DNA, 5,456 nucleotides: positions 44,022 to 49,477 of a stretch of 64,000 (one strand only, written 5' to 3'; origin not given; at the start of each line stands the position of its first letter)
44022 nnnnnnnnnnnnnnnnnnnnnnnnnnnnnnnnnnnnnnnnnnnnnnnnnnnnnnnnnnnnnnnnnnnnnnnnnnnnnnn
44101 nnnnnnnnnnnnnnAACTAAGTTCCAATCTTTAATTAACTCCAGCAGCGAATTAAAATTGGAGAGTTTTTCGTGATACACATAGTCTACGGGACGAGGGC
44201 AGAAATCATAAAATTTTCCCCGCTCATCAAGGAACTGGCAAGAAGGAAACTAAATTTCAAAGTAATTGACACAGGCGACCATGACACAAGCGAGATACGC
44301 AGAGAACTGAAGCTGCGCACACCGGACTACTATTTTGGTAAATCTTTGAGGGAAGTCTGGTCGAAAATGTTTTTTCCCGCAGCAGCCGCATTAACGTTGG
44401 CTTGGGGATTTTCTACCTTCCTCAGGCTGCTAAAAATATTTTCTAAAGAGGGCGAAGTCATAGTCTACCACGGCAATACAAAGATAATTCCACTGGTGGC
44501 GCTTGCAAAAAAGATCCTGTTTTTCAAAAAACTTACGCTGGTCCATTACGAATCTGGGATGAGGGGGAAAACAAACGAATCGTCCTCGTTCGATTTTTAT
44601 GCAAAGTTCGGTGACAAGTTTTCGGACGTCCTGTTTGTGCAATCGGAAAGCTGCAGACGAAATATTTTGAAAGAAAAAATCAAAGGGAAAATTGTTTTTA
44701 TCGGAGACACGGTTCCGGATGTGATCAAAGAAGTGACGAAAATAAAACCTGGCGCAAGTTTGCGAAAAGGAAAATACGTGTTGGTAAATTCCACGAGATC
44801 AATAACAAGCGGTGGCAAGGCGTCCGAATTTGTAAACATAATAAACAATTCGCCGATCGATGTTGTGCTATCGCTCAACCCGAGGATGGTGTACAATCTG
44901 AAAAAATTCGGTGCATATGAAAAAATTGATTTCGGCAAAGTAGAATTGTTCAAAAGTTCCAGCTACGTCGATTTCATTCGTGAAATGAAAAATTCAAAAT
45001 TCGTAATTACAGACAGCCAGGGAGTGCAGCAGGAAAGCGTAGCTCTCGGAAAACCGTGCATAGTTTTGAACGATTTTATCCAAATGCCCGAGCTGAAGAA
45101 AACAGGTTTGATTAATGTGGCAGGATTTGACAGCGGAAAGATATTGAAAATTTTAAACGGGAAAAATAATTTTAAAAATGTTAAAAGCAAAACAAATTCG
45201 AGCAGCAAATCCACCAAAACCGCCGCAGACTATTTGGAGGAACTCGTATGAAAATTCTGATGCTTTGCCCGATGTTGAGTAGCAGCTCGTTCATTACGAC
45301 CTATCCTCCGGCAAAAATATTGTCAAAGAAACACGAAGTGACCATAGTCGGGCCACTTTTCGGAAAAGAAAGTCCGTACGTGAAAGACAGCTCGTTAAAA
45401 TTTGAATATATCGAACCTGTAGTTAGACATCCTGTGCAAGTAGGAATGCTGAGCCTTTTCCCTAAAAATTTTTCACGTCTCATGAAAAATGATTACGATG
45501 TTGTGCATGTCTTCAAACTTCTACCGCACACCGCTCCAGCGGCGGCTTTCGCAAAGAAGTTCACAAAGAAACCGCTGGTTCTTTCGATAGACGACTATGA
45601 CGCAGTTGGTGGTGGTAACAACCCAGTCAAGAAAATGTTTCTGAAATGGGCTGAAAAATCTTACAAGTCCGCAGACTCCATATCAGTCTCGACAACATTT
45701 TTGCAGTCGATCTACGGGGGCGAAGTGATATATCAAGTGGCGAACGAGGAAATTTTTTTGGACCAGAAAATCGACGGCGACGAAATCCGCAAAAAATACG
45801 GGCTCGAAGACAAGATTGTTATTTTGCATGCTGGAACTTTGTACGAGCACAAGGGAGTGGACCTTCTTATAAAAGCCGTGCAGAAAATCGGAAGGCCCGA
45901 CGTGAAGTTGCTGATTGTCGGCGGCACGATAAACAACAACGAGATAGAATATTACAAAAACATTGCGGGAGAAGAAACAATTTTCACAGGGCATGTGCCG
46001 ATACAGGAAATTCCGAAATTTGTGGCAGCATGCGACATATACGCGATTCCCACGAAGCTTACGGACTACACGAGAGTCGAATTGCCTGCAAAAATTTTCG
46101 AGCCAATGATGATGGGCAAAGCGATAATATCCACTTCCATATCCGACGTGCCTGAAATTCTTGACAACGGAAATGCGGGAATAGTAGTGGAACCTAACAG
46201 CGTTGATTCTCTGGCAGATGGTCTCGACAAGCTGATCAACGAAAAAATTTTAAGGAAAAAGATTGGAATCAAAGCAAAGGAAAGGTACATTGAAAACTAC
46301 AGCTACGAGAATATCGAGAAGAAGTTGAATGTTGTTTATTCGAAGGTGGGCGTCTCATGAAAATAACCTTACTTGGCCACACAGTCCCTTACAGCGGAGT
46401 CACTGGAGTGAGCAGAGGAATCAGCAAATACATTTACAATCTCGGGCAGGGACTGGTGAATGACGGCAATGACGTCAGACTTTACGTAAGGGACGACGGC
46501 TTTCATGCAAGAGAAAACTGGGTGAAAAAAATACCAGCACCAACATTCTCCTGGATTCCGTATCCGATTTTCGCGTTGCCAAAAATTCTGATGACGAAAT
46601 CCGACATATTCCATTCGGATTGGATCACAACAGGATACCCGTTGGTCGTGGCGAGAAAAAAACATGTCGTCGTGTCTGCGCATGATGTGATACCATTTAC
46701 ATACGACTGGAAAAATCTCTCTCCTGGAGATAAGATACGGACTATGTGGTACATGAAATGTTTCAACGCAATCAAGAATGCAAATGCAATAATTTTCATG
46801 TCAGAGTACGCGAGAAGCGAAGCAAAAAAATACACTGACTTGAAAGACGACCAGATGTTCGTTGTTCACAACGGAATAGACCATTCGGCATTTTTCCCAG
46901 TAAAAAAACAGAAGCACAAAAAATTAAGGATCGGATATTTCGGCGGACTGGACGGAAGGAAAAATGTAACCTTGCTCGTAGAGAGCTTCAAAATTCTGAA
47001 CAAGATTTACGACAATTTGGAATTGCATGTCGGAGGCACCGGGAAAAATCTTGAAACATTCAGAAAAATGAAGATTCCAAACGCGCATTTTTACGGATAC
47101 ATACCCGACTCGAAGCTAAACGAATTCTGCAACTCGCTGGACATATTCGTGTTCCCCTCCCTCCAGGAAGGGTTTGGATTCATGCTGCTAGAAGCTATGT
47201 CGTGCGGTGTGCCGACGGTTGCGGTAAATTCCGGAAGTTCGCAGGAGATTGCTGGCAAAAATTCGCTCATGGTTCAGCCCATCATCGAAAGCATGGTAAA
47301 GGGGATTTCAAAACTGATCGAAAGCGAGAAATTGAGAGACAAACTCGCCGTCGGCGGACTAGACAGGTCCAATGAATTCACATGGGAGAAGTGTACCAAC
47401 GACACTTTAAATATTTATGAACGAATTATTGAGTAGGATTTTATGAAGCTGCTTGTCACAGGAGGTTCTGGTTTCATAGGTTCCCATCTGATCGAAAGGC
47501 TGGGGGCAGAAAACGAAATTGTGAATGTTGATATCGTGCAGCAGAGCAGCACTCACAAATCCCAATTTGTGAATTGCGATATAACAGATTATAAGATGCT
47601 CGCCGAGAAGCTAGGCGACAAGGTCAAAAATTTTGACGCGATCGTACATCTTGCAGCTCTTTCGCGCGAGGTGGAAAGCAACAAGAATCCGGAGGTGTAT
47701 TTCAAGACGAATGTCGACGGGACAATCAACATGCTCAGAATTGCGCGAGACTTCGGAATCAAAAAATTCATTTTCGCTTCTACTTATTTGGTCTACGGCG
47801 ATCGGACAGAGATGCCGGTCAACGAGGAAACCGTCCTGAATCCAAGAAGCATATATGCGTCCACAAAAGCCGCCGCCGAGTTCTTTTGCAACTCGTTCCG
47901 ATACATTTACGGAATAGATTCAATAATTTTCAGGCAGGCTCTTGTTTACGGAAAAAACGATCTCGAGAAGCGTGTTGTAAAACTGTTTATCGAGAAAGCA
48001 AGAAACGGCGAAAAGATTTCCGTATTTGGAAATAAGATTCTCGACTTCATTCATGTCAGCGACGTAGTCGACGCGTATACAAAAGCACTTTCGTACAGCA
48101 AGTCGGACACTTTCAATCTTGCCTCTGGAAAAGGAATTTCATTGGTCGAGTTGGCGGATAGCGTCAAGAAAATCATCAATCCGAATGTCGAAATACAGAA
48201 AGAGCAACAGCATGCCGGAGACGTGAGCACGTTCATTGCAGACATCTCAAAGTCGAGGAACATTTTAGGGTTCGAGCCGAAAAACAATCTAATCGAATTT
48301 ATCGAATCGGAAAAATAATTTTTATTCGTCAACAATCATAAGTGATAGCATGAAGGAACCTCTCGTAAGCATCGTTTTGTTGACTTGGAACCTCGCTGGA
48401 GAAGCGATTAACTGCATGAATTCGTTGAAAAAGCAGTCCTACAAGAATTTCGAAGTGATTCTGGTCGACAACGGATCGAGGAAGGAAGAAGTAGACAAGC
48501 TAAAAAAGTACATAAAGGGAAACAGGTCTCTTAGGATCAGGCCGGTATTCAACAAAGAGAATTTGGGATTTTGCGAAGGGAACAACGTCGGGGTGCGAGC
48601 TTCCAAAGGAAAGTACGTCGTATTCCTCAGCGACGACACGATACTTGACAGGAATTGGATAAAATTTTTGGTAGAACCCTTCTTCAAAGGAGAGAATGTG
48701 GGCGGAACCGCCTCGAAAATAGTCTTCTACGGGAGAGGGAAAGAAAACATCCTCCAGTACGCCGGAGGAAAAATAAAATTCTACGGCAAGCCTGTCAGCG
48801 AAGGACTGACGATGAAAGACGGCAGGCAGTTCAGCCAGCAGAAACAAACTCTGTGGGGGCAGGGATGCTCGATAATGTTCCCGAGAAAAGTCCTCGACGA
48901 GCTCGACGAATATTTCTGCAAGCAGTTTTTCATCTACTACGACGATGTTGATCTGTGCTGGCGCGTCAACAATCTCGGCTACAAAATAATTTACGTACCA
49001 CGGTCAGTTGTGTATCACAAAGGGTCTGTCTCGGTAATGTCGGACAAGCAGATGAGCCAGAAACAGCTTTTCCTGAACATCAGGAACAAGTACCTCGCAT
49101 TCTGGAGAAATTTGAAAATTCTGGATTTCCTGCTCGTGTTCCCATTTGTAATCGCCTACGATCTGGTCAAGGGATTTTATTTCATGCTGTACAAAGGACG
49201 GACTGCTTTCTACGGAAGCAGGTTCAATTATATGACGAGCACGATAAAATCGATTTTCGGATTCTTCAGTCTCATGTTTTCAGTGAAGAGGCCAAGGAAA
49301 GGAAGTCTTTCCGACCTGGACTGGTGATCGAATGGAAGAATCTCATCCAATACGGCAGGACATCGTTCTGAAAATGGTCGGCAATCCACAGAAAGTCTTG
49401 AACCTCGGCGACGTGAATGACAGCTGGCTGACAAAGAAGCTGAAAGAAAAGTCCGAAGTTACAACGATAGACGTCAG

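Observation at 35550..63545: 28-kb surface glycan island with duplicated Dpm1-like GT2 + ArnT/PMT-like GT-C modules, lacking an AglB/STT3 oligosaccharyltransferase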

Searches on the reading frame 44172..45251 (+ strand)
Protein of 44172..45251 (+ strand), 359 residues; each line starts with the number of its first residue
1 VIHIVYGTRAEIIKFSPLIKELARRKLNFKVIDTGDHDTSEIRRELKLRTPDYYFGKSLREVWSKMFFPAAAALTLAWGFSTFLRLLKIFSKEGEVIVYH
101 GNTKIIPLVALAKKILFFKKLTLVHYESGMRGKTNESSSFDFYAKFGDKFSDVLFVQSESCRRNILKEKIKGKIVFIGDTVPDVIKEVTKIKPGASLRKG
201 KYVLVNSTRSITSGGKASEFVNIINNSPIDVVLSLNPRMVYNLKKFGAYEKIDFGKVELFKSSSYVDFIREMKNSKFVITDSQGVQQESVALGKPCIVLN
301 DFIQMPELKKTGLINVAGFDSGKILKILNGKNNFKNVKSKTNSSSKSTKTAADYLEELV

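Call 3: search_protein_families(library=pfam, proteins=[window:44172-45251:+])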
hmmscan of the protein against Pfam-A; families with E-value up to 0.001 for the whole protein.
window:44172-45251:+ (359 aa): 1 family
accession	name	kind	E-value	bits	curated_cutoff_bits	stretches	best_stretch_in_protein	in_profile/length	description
PF02350.25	Epimerase_2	-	3e-26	92.6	30.6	1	23-334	4-319/347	UDP-N-acetylglucosamine 2-epimerase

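Call 21: search_protein_families(library=ncbifam, proteins=[window:44172-45251:+], max_evalue=0.01)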
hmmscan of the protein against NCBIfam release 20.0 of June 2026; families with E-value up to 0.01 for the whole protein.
window:44172-45251:+ (359 aa): 2 families
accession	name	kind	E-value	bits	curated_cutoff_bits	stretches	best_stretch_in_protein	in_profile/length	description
TIGR00236.1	wecB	equivalog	5.8e-34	117.8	210.15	1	2-328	3-329/366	non-hydrolyzing UDP-N-acetylglucosamine 2-epimerase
TIGR03568.1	NeuC_NnaA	equivalog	0.008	15.1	235.9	0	2-297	3-304/365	UDP-N-acetylglucosamine 2-epimerase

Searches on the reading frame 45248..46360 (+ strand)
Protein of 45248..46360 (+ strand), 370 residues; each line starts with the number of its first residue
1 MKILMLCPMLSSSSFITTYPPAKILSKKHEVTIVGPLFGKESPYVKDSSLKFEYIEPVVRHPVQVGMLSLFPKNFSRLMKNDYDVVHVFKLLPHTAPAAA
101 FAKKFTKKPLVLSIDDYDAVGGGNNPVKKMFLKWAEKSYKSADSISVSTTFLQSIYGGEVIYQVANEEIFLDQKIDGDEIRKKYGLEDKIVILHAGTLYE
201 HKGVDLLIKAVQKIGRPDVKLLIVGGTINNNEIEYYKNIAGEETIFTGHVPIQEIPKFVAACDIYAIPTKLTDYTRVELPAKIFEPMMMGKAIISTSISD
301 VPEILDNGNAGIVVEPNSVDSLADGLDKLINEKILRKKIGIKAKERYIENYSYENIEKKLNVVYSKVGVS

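Call 4: search_protein_families(library=pfam, proteins=[window:45248-46360:+])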
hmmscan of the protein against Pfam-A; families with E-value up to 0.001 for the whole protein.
window:45248-46360:+ (370 aa): 5 families
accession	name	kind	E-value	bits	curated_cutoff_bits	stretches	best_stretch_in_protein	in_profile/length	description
PF00534.26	Glycos_transf_1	-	1.3e-29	103.4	26.4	1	178-346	3-172/172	Glycosyl transferases group 1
PF13692.12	Glyco_trans_1_4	-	1.4e-26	93.8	27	1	191-331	3-141/142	Glycosyl transferases group 1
PF13524.12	Glyco_trans_1_2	-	3.4e-08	34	25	1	208-355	6-137/144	Glycosyl transferase-like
PF13579.12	Glyco_trans_4_4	-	4.1e-08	34.1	29.7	1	28-153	18-139/158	Glycosyl transferase 4-like domain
PF13439.12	Glyco_transf_4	-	5.7e-08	33.4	28.5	1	27-147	18-139/170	Glycosyltransferase Family 4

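Call 31: search_protein_families(library=ncbifam, proteins=[window:45248-46360:+], max_evalue=1e-10)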
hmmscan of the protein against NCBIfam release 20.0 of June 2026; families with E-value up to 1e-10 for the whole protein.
window:45248-46360:+ (370 aa): 12 families
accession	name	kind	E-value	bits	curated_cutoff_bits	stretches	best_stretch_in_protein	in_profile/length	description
TIGR04063.1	stp3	hypoth_equivalog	2.6e-23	82.6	442.05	1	164-364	188-392/397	TIGR04063 family PEP-CTERM/XrtA system glycosyltransferase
NF047684.1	TeichurnBiosyTuaC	equivalog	1.3e-18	67.1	550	1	169-367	198-389/391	teichuronic acid biosynthesis protein TuaC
NF007640.0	PRK10307.1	subfamily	6.3e-17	61.6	276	1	173-360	212-400/411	WcaI family glycosyltransferase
TIGR02149.1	glgA_Coryne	subfamily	3e-16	59.5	302.4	1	159-367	172-390/391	glycogen synthase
TIGR03088.1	stp2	hypoth_equivalog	1.2e-15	57.5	409.05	1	168-366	172-372/374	TIGR03088 family PEP-CTERM/XrtA system glycosyltransferase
TIGR04157.1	glyco_rSAM_CFB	subfamily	2e-14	53.4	400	1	161-364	198-406/406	TIGR04157 family glycosyltransferase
TIGR03999.1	thiol_BshA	equivalog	4.4e-14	52.2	273.7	1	73-367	75-373/375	N-acetyl-alpha-D-glucosaminyl L-malate synthase BshA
NF038295.1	EPS_HpsP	equivalog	1.8e-13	50.3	550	1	79-367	89-387/388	hormogonium polysaccharide biosynthesis glycosyltransferase HpsP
NF053513.1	Gtran_IagA_BgsA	equivalog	1.3e-12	47.4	460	1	67-367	28-331/333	LTA glycolipid anchor biosynthesis glycosyltransferase, IagA/BgsA family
TIGR03449.1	mycothiol_MshA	equivalog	1.8e-12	46.9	462.5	1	180-367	210-403/406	D-inositol-3-phosphate glycosyltransferase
NF012028.0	PRK15484.1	subfamily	9e-12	44.8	618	1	180-361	183-372/380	lipopolysaccharide N-acetylglucosaminyltransferase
NF038298.1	EPS_HpsO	equivalog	9e-12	44.5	575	1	164-366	176-386/388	hormogonium polysaccharide biosynthesis glycosyltransferase HpsO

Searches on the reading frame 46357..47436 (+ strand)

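Call 4: search_protein_families(library=pfam, proteins=[window:46357-47436:+])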
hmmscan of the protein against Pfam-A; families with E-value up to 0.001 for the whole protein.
window:46357-47436:+ (359 aa): 6 families
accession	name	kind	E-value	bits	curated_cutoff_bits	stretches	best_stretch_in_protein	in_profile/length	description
PF00534.26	Glycos_transf_1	-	2.3e-28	99.3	26.4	1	181-330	7-165/172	Glycosyl transferases group 1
PF13692.12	Glyco_trans_1_4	-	2.5e-25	89.8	27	1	191-322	3-141/142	Glycosyl transferases group 1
PF13439.12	Glyco_transf_4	-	1e-18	68.4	28.5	1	21-177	3-169/170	Glycosyltransferase Family 4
PF20706.3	GT4-conflict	-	1e-05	25.2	26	1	248-299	268-321/385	Family 4 Glycosyltransferase in conflict systems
PF13579.12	Glyco_trans_4_4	-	8.2e-05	23.4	29.7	1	21-173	2-158/158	Glycosyl transferase 4-like domain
PF13524.12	Glyco_trans_1_2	-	0.0003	21.2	25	1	220-345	14-137/144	Glycosyl transferase-like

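Call 31: search_protein_families(library=ncbifam, proteins=[window:46357-47436:+], max_evalue=1e-10)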
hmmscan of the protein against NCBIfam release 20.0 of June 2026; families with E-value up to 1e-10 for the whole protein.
window:46357-47436:+ (359 aa): 13 families
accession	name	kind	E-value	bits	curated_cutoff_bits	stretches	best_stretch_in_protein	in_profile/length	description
TIGR02149.1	glgA_Coryne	subfamily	1.9e-22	79.9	302.4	1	249-358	272-391/391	glycogen synthase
TIGR04047.1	MSMEG_0565_glyc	hypoth_equivalog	5.7e-20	71.7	259.85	1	137-355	134-372/373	MSMEG_0565 family glycosyltransferase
TIGR04157.1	glyco_rSAM_CFB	subfamily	2.1e-17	63.2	400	1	136-312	164-353/406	TIGR04157 family glycosyltransferase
TIGR03088.1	stp2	hypoth_equivalog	2.5e-14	53.1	409.05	1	162-357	157-373/374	TIGR03088 family PEP-CTERM/XrtA system glycosyltransferase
TIGR03999.1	thiol_BshA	equivalog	9.6e-14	51.1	273.7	1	138-358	141-374/375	N-acetyl-alpha-D-glucosaminyl L-malate synthase BshA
TIGR02472.1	sucr_P_syn_N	equivalog_domain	1.1e-13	50.8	576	0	234-349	315-433/439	sucrose-phosphate synthase, putative, glycosyltransferase domain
TIGR03449.1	mycothiol_MshA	equivalog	1.7e-13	50.3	462.5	0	249-358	292-404/406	D-inositol-3-phosphate glycosyltransferase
NF047684.1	TeichurnBiosyTuaC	equivalog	2.1e-13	49.9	550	1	137-331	160-362/391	teichuronic acid biosynthesis protein TuaC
NF041876.1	EPS_EpsE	equivalog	2.5e-13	50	400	1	142-334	162-372/389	exopolysaccharide biosynthesis GT4 family glycosyltransferase EpsE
NF053787.1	GlcN_PG_synth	equivalog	7.3e-13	48.1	480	1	165-358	164-360/361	N-acetylglucosaminyl phosphatidylglycerol synthase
NF007396.0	PRK09922.1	equivalog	1.3e-12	47.3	385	1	161-330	154-333/361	lipopolysaccharide 1,6-galactosyltransferase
NF053513.1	Gtran_IagA_BgsA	equivalog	1.8e-12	46.9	460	0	237-357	212-331/333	LTA glycolipid anchor biosynthesis glycosyltransferase, IagA/BgsA family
NF047880.1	glyco_SdgA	exception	4.7e-12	45.2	800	1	125-346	253-479/488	serine-aspartate repeat adhesin O-glycosyltransferase SdgA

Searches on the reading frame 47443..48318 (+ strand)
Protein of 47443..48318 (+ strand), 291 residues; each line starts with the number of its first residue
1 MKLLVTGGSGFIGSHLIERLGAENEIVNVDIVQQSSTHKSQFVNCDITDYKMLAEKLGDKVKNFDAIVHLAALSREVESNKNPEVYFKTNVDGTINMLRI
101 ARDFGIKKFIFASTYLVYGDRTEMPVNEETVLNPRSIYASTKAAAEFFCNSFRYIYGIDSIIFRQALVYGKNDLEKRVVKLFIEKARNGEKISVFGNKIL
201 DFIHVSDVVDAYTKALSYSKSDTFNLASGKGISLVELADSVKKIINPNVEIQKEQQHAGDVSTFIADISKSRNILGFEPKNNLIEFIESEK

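Call 4: search_protein_families(library=pfam, proteins=[window:47443-48318:+])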
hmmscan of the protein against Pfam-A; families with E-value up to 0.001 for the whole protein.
window:47443-48318:+ (291 aa): 8 families
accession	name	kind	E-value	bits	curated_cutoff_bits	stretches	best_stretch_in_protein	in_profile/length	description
PF01370.27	Epimerase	-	8.9e-51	173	20.9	1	4-226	2-239/240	NAD dependent epimerase/dehydratase family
PF16363.11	GDP_Man_Dehyd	-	4.7e-47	161.5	27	1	4-288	1-330/332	GDP-mannose 4,6 dehydratase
PF04321.23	RmlD_sub_bind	-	3.1e-23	82.7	27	1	1-244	1-230/287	RmlD substrate binding domain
PF01073.25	3Beta_HSD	-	4.7e-23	82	22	1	4-217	1-230/280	3-beta hydroxysteroid dehydrogenase/isomerase family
PF07993.18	NAD_binding_4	-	4.5e-15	56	20.1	1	32-171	52-210/258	Male sterility protein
PF02719.21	Polysacc_synt_2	-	5.3e-14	52.5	20.2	1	3-250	1-252/293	Polysaccharide biosynthesis protein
PF13460.12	NAD_binding_10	-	2.4e-07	31.3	27.2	1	7-148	1-131/184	NAD(P)H-binding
PF00106.31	adh_short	-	0.0009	19.2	26.6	0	4-101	4-119/195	short chain dehydrogenase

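Call 31: search_protein_families(library=ncbifam, proteins=[window:47443-48318:+], max_evalue=1e-10)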
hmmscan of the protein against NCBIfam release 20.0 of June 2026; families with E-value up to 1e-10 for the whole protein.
window:47443-48318:+ (291 aa): 22 families
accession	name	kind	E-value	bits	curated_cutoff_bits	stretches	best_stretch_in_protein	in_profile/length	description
TIGR01179.1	galE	equivalog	2.4e-50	171.3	262.3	1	2-287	1-318/332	UDP-glucose 4-epimerase GalE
TIGR04180.1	EDH_00030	hypoth_equivalog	5.6e-39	134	475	1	4-281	2-296/297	NAD-dependent 4,6-dehydratase LegB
TIGR01181.1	dTDP_gluc_dehyt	equivalog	2.6e-37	128.6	365.1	1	2-283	1-300/321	dTDP-glucose 4,6-dehydratase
TIGR02197.1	heptose_epim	equivalog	2.5e-27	95.9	274.6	1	3-252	1-269/316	ADP-glyceromanno-heptose 6-epimerase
NF007956.0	PRK10675.1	subfamily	2.2e-26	92.8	394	1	1-145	1-156/338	UDP-glucose 4-epimerase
TIGR01214.1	rmlD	equivalog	9.5e-24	84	224.05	1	2-253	1-234/285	dTDP-4-dehydrorhamnose reductase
NF011728.1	PRK15181.1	equivalog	1.5e-22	80.1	760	1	3-285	18-328/348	Vi polysaccharide biosynthesis UDP-N-acetylglucosaminuronic acid C-4 epimerase TviC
NF043036.1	ErythonDh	equivalog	2e-21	76.5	325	1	1-153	1-164/321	D-erythronate dehydrogenase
TIGR03466.1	HpnA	hypoth_equivalog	5.4e-20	71.5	367.65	1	1-248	1-252/327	hopanoid-associated sugar epimerase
NF007490.0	PRK10084.1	subfamily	9.1e-20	70.9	649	1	1-267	1-296/361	dTDP-glucose 4,6-dehydratase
NF007582.0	PRK10217.1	equivalog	3.1e-18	66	698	1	2-267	3-293/355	dTDP-glucose 4,6-dehydratase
NF047922.1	GDPFucSynFcl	equivalog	2.4e-16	60.1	500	1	2-287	4-294/308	GDP-L-fucose synthase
NF042422.1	oxyalk_red_OleD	equivalog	8.8e-16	58.2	580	1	1-220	1-219/329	2-alkyl-3-oxoalkanoate reductase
TIGR01472.1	gmd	equivalog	2.3e-15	56.7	415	1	41-256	57-279/342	GDP-mannose 4,6-dehydratase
TIGR02622.1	CDP_4_6_dhtase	equivalog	4.2e-15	55.7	278.45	1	2-286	6-322/352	CDP-glucose 4,6-dehydratase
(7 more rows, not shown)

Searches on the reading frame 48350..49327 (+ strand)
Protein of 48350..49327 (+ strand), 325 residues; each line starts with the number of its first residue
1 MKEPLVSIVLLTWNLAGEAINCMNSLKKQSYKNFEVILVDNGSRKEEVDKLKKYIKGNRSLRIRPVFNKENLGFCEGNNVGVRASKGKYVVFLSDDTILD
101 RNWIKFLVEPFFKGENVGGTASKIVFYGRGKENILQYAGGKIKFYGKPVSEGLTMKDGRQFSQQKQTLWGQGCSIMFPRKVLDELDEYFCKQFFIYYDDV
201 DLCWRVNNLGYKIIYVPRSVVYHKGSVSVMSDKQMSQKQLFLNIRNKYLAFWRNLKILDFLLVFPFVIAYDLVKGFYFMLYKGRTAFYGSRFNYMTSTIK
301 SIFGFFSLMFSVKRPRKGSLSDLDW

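Call 4: search_protein_families(library=pfam, proteins=[window:48350-49327:+])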
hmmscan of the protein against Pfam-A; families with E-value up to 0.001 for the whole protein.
window:48350-49327:+ (325 aa): 5 families
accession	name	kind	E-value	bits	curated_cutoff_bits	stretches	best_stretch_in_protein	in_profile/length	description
PF00535.33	Glycos_transf_2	-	1.5e-23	84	23.3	1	7-184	1-166/168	Glycosyl transferase family 2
PF13641.12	Glyco_tranf_2_3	-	5.5e-12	46.6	27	1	6-224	3-212/230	Glycosyltransferase like family 2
PF13632.12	Glyco_trans_2_3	-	6.8e-05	23.2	27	1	90-251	2-154/198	Glycosyl transferase family group 2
PF13712.12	Glyco_tranf_2_5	-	7.5e-05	23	27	1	72-234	39-200/210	Glycosyltransferase like family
PF10111.15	Glyco_tranf_2_2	-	0.00044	20.3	27.3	1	26-97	20-92/276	Glycosyltransferase like family 2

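Call 21: search_protein_families(library=ncbifam, proteins=[window:48350-49327:+], max_evalue=0.01)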
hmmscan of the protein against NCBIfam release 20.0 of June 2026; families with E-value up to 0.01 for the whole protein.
window:48350-49327:+ (325 aa): 21 families
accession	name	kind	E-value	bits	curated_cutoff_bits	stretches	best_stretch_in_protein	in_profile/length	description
TIGR03937.1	PgaC_IcaA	equivalog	1.2e-18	67.3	422.3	1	3-222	44-249/407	poly-beta-1,6-N-acetyl-D-glucosamine synthase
NF038299.1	EPS_HpsN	equivalog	1e-16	60.8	425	1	4-259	1-258/317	hormogonium polysaccharide biosynthesis glycosyltransferase HpsN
NF041875.1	EPS_EpsD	equivalog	1.5e-15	57.4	370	1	6-103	1-96/325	exopolysaccharide biosynthesis glycosyltransferase EpsD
TIGR03965.1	mycofact_glyco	equivalog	4.7e-15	55.4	280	1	5-224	75-281/467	mycofactocin biosynthesis glycosyltransferase MftF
NF047683.1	TeichurnBiosyTuaG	equivalog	1e-14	54.8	400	1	2-98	4-98/252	teichuronic acid biosynthesis protein TuaG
NF007453.0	PRK10018.1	equivalog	1.4e-13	51.1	382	1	2-101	4-101/280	colanic acid biosynthesis glycosyltransferase WcaA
TIGR04017.1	WcaA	equivalog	1.6e-13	50.9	495.75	1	2-102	3-101/279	colanic acid biosynthesis glycosyltransferase WcaA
NF007482.0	PRK10073.1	equivalog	4.4e-13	48.9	423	1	3-100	5-99/334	glycosyltransferase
NF041394.1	GtaseAglG_Halo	equivalog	1.3e-12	47.6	440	1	6-119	3-115/304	glucosyl-dolichyl phosphate glucuronosyltransferase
NF038302.1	EPS_HpsE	equivalog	1.5e-10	40.6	300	1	7-124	4-124/307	hormogonium polysaccharide biosynthesis glycosyltransferase HpsE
TIGR03111.1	glyc2_xrt_Gpos1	hypoth_equivalog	2.9e-10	39.5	363.95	1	3-122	48-167/439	TIGR03111 family XrtG-associated glycosyltransferase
TIGR01556.1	rhamnosyltran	subfamily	3.8e-09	36.2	200.55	1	25-249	12-228/281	rhamnosyltransferase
NF050050.1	ProtGlycPglI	equivalog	4.5e-09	36.1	500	1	4-110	2-107/306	GalNAc(5)-diNAcBac-PP-undecaprenol beta-1,3-glucosyltransferase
TIGR04283.1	glyco_like_mftF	equivalog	1.3e-08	34.7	182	1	6-221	1-183/221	TIGR04283 family arsenosugar biosynthesis glycosyltransferase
NF053739.1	GlytfEpsEBac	equivalog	2.5e-07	30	450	1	4-98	1-94/265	glycosyltransferase EpsE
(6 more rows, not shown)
